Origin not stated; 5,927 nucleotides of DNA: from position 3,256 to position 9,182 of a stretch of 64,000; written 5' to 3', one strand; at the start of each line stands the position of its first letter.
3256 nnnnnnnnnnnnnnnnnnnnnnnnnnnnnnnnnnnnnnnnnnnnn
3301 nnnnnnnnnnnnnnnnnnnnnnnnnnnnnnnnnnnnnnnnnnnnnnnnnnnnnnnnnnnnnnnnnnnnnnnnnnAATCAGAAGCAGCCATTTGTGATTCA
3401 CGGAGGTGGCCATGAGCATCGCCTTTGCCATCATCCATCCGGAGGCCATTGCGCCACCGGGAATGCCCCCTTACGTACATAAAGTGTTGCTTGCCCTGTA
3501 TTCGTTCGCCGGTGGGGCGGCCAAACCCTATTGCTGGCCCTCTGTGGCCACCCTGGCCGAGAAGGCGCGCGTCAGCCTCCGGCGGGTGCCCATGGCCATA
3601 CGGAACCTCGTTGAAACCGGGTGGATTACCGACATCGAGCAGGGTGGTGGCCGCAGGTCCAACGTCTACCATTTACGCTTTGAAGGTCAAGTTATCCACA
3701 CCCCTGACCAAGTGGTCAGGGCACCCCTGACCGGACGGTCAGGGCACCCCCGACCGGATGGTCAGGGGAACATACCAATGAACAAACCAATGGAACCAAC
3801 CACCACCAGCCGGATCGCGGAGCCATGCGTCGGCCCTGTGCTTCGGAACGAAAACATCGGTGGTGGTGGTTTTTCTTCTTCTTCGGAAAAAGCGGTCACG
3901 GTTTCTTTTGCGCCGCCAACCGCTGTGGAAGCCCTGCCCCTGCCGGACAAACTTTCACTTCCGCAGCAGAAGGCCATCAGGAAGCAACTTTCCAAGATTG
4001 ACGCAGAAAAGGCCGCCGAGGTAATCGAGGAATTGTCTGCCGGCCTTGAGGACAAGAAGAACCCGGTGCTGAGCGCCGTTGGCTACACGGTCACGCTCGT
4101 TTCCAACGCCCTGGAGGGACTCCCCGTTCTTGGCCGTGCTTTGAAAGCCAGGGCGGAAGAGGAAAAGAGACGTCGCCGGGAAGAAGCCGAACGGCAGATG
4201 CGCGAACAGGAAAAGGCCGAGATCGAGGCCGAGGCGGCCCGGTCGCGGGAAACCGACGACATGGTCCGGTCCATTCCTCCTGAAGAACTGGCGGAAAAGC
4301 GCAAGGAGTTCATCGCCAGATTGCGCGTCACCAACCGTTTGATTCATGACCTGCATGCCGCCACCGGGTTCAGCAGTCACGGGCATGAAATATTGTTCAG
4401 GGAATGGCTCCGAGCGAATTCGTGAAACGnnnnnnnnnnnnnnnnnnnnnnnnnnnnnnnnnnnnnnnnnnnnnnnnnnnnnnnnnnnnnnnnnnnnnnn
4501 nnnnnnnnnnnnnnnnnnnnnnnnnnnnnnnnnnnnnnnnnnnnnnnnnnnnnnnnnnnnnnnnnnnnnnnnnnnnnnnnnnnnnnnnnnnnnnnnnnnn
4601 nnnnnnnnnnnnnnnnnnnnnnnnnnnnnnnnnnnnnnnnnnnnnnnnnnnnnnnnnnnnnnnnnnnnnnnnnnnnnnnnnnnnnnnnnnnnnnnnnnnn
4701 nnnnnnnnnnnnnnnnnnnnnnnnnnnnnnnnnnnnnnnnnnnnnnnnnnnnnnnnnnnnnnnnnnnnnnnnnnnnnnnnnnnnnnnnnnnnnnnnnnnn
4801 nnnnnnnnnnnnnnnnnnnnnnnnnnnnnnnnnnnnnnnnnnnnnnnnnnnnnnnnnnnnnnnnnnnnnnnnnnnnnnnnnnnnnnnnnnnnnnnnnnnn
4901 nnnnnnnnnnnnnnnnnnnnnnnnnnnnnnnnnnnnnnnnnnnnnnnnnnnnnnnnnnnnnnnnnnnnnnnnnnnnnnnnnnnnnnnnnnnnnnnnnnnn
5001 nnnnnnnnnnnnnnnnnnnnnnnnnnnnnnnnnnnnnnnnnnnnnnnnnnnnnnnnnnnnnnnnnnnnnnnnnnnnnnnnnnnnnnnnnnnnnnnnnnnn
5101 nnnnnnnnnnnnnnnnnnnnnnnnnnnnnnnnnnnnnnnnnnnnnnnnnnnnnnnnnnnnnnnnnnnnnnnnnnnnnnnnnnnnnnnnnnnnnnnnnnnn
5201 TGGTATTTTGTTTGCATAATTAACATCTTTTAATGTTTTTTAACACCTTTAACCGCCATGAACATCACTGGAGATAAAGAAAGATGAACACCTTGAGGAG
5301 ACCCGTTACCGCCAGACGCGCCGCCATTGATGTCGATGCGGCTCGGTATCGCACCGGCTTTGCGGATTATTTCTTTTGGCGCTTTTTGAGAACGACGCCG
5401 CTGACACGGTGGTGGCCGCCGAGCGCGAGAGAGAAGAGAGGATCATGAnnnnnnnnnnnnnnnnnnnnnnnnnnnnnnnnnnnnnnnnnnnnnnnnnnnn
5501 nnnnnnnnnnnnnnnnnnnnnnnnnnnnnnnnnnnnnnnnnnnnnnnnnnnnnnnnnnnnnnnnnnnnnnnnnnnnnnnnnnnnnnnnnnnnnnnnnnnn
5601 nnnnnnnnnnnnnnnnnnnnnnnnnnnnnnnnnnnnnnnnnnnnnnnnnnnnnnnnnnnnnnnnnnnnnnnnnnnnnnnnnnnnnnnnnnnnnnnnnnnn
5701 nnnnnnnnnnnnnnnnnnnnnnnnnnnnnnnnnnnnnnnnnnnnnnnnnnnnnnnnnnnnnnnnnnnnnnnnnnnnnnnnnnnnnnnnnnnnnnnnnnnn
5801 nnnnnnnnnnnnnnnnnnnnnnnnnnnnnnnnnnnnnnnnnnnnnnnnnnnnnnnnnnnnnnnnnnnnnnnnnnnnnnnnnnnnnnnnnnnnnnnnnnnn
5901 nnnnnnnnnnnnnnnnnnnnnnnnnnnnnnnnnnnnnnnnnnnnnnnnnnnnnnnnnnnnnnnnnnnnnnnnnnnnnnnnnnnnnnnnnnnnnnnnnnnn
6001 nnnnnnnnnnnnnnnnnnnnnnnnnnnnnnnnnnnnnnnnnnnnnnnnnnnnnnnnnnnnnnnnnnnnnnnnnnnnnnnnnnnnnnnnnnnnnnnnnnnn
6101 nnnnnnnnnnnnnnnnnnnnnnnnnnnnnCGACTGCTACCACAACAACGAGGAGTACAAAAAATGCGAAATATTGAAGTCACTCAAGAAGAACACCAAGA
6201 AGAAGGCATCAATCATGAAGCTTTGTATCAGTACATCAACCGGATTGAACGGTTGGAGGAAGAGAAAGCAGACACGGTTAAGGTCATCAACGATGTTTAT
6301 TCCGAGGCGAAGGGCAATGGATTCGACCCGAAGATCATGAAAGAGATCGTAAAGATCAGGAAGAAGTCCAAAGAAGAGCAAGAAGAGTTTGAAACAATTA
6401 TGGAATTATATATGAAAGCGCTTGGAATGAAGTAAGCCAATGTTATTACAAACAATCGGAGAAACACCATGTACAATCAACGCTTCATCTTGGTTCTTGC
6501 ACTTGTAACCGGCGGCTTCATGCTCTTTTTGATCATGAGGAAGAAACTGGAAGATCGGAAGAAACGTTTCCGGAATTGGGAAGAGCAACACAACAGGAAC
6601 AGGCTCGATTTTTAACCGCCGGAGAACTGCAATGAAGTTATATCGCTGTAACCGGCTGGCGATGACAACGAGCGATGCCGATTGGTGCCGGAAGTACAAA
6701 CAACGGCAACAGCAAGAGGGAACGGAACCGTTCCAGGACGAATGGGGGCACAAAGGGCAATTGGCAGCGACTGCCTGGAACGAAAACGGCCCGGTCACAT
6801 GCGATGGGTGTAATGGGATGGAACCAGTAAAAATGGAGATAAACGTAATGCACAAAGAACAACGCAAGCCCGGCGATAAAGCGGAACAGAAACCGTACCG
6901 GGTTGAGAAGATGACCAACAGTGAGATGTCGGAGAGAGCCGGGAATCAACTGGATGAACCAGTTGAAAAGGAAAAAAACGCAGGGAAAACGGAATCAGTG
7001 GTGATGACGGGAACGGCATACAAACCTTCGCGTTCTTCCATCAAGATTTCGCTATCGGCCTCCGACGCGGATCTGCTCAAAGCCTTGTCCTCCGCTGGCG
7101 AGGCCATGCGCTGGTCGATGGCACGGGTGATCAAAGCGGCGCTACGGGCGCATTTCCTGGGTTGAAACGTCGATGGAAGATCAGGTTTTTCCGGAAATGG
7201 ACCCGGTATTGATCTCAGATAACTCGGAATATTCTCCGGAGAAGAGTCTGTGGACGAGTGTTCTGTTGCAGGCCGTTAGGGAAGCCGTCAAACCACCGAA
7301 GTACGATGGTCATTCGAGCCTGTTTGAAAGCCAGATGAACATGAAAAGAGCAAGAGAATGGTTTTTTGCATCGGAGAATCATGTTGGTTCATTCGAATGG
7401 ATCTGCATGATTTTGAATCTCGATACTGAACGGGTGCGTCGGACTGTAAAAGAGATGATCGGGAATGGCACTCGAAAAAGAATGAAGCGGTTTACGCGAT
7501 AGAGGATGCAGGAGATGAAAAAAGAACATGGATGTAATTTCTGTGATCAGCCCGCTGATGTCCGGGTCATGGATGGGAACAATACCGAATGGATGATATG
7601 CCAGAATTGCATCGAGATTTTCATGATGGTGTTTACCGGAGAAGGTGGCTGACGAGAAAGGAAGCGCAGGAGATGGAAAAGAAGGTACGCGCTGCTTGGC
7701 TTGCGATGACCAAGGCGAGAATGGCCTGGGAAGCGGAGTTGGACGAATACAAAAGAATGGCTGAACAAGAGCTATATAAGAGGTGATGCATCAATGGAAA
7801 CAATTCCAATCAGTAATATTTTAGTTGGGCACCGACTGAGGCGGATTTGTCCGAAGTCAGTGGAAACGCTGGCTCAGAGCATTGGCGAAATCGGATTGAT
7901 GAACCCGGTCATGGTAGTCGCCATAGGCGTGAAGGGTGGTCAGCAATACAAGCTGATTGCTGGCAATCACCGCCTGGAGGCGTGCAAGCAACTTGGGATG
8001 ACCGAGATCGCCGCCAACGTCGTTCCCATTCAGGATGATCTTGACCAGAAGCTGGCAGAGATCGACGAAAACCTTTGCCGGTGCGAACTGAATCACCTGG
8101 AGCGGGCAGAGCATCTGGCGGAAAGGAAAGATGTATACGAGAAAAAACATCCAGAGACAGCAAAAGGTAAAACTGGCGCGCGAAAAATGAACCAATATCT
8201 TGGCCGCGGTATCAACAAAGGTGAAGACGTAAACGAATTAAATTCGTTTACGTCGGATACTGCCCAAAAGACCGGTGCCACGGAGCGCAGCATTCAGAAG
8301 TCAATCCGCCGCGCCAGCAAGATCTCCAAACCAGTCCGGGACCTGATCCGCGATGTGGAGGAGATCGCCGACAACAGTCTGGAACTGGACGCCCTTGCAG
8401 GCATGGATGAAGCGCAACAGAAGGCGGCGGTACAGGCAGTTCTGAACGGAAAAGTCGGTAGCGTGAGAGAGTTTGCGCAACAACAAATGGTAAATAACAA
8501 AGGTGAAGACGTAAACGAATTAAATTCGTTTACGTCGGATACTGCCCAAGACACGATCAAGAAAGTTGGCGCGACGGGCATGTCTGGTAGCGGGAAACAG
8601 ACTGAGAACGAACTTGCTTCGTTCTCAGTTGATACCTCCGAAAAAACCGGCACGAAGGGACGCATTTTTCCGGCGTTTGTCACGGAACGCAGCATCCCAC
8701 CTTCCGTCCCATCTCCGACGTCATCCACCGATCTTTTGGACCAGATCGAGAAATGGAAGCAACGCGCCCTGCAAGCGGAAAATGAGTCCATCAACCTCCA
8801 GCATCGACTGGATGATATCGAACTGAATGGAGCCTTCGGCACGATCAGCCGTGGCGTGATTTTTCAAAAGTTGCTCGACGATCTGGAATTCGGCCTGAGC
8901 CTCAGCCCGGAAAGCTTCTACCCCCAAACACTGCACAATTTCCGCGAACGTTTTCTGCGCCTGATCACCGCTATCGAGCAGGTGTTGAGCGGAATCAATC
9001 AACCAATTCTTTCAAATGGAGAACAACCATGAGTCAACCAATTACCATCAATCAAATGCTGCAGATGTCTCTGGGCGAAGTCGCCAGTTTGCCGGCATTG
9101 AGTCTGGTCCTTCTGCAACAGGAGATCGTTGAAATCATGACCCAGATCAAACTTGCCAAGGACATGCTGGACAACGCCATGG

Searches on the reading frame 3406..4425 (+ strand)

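Call 68: search_protein_families(library=pfam, proteins=[window:3406-4425:+], max_evalue=0.00001)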
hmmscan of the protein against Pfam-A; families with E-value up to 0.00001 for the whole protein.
window:3406-4425:+ (339 aa): 1 family
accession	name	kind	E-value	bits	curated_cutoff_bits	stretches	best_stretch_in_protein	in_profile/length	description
PF13730.12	HTH_36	-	5.1e-08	33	25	1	22-74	5-55/55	Helix-turn-helix domain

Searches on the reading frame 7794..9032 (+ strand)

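Call 68: search_protein_families(library=pfam, proteins=[window:7794-9032:+], max_evalue=0.00001)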
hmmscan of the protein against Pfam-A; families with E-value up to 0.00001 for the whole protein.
window:7794-9032:+ (412 aa): 1 family
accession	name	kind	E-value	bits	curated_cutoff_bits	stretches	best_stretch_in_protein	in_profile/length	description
PF02195.25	ParB_N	-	3.3e-09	37.1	26.3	1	17-90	21-91/95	ParB N-terminal domain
